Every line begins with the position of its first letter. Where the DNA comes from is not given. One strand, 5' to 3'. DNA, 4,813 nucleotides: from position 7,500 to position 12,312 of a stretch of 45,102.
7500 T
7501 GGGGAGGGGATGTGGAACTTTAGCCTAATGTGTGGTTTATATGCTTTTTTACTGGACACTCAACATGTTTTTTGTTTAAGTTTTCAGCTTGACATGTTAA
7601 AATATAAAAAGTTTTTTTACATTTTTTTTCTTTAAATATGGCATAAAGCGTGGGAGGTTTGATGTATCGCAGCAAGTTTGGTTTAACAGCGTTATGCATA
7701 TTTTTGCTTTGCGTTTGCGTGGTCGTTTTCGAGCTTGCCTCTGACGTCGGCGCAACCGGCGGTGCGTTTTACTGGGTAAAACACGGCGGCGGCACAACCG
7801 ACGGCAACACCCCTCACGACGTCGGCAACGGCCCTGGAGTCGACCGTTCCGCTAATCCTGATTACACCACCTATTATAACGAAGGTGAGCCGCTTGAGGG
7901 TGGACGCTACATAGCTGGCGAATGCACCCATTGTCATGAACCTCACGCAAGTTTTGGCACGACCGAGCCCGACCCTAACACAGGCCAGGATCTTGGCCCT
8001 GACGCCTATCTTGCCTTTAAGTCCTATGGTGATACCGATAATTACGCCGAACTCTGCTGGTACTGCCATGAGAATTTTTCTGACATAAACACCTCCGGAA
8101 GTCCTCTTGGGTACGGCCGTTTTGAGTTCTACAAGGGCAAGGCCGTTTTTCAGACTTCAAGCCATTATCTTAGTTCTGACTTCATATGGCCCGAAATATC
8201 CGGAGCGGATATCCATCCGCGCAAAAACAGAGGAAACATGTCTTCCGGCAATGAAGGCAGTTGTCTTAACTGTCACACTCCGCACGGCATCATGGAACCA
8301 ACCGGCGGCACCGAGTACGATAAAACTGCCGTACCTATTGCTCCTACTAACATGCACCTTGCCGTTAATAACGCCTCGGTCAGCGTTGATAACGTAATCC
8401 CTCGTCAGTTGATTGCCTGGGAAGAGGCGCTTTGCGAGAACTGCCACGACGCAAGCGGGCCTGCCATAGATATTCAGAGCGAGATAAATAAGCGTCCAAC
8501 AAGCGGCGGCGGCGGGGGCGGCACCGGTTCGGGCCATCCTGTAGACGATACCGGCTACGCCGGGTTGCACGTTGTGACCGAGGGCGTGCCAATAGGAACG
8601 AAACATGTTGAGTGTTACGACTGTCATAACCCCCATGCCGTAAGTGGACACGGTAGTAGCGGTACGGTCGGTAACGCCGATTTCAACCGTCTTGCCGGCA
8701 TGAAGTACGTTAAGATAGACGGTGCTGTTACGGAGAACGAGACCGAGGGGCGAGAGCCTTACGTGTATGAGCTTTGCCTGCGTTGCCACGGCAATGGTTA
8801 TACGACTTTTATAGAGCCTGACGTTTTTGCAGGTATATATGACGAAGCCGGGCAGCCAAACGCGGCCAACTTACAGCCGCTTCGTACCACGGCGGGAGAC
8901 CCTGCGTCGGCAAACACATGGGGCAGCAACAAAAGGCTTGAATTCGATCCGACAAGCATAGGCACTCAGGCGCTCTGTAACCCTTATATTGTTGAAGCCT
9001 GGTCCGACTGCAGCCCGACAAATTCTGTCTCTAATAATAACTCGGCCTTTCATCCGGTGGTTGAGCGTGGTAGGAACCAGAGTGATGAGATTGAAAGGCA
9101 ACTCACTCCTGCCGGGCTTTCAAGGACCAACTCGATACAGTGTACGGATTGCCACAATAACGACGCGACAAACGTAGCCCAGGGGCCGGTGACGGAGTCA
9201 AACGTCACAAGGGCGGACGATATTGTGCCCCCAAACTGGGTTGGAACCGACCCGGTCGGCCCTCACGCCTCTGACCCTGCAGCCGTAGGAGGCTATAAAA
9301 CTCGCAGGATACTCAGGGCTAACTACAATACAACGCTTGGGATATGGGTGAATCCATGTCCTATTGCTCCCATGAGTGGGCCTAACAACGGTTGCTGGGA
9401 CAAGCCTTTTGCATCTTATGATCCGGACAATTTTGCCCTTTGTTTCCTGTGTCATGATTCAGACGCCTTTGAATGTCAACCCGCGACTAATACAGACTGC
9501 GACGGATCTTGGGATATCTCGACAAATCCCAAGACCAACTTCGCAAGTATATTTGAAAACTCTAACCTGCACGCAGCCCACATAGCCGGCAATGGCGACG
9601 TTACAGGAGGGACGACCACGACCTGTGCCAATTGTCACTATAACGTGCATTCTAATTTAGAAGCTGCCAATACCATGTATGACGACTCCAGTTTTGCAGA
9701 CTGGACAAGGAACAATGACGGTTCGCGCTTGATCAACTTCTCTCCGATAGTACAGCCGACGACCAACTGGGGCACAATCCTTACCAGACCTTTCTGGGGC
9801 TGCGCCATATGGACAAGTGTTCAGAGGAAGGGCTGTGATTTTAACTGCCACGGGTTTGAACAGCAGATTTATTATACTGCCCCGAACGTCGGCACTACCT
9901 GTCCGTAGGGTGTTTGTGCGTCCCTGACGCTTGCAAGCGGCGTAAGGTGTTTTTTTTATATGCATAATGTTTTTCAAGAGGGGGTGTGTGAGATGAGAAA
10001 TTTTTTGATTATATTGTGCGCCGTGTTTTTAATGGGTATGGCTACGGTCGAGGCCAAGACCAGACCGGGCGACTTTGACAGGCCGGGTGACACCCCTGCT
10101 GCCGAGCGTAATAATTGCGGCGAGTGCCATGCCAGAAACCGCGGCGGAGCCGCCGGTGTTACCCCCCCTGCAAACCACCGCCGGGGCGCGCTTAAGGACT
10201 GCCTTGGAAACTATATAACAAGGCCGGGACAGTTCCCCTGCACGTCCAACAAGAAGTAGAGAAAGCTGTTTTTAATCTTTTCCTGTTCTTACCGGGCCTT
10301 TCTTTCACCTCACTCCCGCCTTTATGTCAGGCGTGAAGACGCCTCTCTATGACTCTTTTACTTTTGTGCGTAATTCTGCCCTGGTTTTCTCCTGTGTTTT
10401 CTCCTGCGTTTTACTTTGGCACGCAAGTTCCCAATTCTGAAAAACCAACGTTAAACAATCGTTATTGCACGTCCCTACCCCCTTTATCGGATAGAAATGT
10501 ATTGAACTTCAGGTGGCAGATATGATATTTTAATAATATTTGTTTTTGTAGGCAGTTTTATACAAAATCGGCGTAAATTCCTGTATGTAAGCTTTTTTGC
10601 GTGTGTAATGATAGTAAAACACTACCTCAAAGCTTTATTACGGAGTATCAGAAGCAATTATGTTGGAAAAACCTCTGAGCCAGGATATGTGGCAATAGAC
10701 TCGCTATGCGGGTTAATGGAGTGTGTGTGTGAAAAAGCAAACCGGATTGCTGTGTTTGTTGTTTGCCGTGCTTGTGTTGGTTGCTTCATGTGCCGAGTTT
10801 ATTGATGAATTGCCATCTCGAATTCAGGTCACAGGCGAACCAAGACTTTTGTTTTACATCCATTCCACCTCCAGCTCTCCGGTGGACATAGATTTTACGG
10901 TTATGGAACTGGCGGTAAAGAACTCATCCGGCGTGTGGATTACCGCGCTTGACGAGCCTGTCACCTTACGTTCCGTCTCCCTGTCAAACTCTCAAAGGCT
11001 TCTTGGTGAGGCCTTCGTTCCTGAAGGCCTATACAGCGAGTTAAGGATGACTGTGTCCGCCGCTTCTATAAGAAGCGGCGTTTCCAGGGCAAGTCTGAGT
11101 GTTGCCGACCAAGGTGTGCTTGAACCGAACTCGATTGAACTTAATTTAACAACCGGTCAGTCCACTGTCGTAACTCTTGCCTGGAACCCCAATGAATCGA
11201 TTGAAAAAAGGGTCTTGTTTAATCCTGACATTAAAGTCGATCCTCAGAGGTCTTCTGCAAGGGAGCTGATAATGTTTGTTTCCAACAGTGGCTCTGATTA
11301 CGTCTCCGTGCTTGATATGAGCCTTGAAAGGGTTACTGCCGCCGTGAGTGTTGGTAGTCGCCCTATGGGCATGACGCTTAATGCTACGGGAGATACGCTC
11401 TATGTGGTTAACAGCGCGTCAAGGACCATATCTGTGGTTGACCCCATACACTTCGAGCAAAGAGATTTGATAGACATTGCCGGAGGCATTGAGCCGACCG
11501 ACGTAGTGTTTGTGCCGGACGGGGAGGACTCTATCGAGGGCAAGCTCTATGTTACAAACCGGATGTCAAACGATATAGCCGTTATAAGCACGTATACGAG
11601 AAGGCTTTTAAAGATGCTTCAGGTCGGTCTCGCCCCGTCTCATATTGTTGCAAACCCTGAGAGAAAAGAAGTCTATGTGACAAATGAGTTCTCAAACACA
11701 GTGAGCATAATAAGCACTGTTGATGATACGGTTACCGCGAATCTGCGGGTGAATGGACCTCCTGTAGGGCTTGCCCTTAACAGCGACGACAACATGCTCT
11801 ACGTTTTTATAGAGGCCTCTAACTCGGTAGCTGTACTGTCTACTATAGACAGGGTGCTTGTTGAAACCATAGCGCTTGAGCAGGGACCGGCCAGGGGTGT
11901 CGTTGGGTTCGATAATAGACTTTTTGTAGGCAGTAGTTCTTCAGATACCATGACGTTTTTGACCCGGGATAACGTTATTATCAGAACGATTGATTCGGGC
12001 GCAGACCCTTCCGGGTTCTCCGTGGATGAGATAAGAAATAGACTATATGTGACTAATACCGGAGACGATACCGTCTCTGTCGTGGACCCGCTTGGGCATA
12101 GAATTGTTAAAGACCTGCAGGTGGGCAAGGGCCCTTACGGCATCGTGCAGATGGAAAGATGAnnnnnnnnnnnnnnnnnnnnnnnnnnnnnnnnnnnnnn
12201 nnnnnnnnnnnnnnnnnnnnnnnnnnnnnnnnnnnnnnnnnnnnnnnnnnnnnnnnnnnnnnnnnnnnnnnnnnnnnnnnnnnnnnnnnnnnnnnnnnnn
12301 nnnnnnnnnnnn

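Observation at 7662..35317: A 28-kb co-oriented island that looks like a complete cytochrome-nanowire production and export system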

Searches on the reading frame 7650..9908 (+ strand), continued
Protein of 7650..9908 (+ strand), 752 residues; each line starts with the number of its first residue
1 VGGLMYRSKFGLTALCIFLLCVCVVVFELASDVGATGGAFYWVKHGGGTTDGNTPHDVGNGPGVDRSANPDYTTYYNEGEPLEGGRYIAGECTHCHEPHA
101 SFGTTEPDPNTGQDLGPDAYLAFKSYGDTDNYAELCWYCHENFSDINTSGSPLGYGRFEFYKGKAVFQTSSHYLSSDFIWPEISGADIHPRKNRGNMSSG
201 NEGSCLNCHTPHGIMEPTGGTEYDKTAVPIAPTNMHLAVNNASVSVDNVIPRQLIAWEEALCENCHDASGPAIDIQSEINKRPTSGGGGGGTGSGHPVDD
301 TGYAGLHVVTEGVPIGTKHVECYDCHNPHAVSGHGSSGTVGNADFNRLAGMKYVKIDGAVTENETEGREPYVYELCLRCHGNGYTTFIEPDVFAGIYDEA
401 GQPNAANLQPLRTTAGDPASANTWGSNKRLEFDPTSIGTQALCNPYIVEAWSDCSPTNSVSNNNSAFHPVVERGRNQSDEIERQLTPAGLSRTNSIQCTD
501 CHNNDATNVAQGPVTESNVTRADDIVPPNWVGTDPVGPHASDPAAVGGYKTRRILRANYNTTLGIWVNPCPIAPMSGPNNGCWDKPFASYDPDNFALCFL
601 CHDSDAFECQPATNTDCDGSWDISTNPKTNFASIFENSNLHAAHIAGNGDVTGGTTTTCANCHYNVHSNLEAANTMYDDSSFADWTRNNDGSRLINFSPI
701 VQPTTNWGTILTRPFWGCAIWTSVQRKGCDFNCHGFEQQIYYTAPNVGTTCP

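Call 60: find_encoding_contigs(protein=P0200, flank=10000, max_places=1)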
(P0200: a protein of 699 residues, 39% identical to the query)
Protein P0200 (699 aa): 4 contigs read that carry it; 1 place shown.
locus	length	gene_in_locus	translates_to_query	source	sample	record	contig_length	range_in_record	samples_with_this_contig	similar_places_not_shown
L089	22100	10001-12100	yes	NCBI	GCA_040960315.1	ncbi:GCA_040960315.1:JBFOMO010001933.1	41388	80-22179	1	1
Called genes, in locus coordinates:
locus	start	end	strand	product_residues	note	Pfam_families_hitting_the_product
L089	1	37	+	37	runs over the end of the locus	PF00444:Ribosomal_L36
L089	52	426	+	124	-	PF00416:Ribosomal_S13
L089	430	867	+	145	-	PF00411:Ribosomal_S11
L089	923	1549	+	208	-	PF00163:Ribosomal_S4, PF01479:S4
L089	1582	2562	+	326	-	PF01193:RNA_pol_L, PF01000:RNA_pol_A_bac, PF03118:RNA_pol_A_CTD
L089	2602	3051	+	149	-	PF01196:Ribosomal_L17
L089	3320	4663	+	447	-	PF02518:HATPase_c, PF14501:HATPase_c_5 (weak)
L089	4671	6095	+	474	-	PF00072:Response_reg, PF00158:Sigma54_activat, PF14532:Sigma54_activ_2, PF25601:AAA_lid_14, PF02954:HTH_8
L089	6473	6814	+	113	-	PF02796:HTH_7 (weak), PF15978:TnsD (weak), PF13551:HTH_29 (faint)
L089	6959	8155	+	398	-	PF09699:Paired_CXXCH_1 (faint), PF14522:Cytochrome_C7 (faint)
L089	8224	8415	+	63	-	-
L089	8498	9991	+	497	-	PF13036:LpoB (weak)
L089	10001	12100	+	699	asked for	PF14522:Cytochrome_C7 (faint), PF09699:Paired_CXXCH_1 (faint)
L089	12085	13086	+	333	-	PF21783:YNCE, PF22494:choice_anch_I (faint), PF23381:Beta-prop_IFT122_1st (faint), PF23414:Beta-prop_EML_2 (faint), PF02239:Cytochrom_D1 (weak), PF10282:Lactonase, PF25174:Beta-prop_THOC3 (weak)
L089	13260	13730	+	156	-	PF13690:CheX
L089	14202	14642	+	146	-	PF01967:MoaC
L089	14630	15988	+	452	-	PF18073:Zn_ribbon_LapB, PF03796:DnaB_C (faint), PF06745:ATPase, PF13481:AAA_25, PF06745:ATPase (weak), PF13541:ChlI, PF05362:Lon_C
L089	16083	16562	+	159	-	PF02559:CarD_TRCF_RID, PF21095:CarD_C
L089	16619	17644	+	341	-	PF27675:YCF81_N (weak), PF01850:PIN (weak), PF01938:TRAM (weak)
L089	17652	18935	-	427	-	PF00202:Aminotran_3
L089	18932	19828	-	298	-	PF01048:PNP_UDP_1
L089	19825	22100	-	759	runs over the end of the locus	-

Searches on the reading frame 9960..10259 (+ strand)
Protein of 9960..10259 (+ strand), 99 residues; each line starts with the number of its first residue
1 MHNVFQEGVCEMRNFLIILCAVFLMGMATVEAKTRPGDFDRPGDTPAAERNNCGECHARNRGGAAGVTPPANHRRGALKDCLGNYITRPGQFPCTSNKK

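Call 4: search_protein_families(library=pfam, proteins=[window:9960-10259:+], max_evalue=0.01)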
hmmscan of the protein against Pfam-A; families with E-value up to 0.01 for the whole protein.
window:9960-10259:+ (99 aa): 0 families

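Call 49: search_protein_families(library=pfam, proteins=[window:9960-10259:+], max_evalue=1)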
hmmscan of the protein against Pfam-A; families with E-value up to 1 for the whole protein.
window:9960-10259:+ (99 aa): 0 families

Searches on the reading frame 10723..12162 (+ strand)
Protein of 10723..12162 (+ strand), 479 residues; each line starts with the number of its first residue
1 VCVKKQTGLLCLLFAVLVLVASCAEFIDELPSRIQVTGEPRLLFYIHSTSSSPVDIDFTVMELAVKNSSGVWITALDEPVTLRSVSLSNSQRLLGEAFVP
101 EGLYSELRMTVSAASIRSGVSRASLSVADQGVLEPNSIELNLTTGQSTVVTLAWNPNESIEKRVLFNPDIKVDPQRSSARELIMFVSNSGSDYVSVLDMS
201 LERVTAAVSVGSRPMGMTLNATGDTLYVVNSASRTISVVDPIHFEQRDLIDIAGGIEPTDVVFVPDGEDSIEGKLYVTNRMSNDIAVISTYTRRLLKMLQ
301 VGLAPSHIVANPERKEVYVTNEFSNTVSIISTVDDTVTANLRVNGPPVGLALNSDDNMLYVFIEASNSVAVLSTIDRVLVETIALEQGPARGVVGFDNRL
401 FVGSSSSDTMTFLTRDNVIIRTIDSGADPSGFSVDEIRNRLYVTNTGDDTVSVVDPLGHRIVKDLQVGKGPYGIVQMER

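Call 4: search_protein_families(library=pfam, proteins=[window:10723-12162:+], max_evalue=0.01)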
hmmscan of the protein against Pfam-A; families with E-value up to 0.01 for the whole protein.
window:10723-12162:+ (479 aa): 5 families
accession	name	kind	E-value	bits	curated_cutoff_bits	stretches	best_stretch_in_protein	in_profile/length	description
PF21783.3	YNCE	-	5.8e-11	42.7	27.1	1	183-477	41-334/339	YNCE-like beta-propeller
PF10282.15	Lactonase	-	4.1e-08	33.3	21.7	0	301-416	189-321/344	Lactonase, 7-bladed beta-propeller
PF14321.11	DUF4382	-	4.5e-05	24.1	25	1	57-162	20-125/136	Domain of unknown function (DUF4382)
PF24684.1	Vgb_lyase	-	0.00026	20.3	50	1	272-366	107-202/290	Virginiamycin B lyase family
PF25174.1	Beta-prop_THOC3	-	0.0086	15.5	305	0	184-247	61-123/272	THOC3 beta-propeller domain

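Call 9: search_protein_families(library=ncbifam, proteins=[window:10723-12162:+], max_evalue=0.01)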
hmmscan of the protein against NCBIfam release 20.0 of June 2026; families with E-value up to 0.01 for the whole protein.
window:10723-12162:+ (479 aa): 11 families
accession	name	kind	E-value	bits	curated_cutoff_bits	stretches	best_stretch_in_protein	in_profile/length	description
TIGR03866.1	PQQ_ABC_repeats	subfamily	6.4e-37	127.3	287.3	2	178-385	7-207/310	PQQ-dependent catabolism-associated beta-propeller protein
TIGR02276.1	beta_rpt_yvtn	repeat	1e-36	124.6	27.85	4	315-352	4-41/42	beta-propeller repeat protein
NF052340.1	hydrazine_beta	equivalog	1.1e-24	87.3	560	3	169-269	72-175/372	hydrazine synthase subunit beta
NF052280.1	7_blade_YncE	equivalog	2.5e-19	69.3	400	1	195-368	153-322/338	7-bladed beta-propeller protein YncE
NF052342.1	hydrazine_BC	exception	3.3e-16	58.6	1250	2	280-338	326-381/690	hydrazine synthase subunit beta-gamma fusion subunit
NF048007.1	MmpL3Stblzr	equivalog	6.6e-08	32.1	600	1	304-412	49-159/366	MmpL3/TtfA transport complex stabilizer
NF052460.1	L-NosZ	equivalog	1.5e-07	30.4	700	1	193-327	155-282/480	clade III lactonase-type nitrous-oxide reductase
NF053768.1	CIS12_fam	equivalog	6.7e-05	21.8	860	0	271-361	96-183/715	CIS12 family contractile injection system protein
NF050136.1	PGL_lacton_Staph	exception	0.0011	18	500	0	298-372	184-267/341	6-phosphogluconolactonase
NF035926.1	scyF_NHL_VPEP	equivalog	0.0012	18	350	0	394-463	159-235/376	scytonemin biosynthesis PEP-CTERM protein ScyF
NF008258.1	PRK11028.1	equivalog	0.0016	17.6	370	0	302-335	175-208/330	6-phosphogluconolactonase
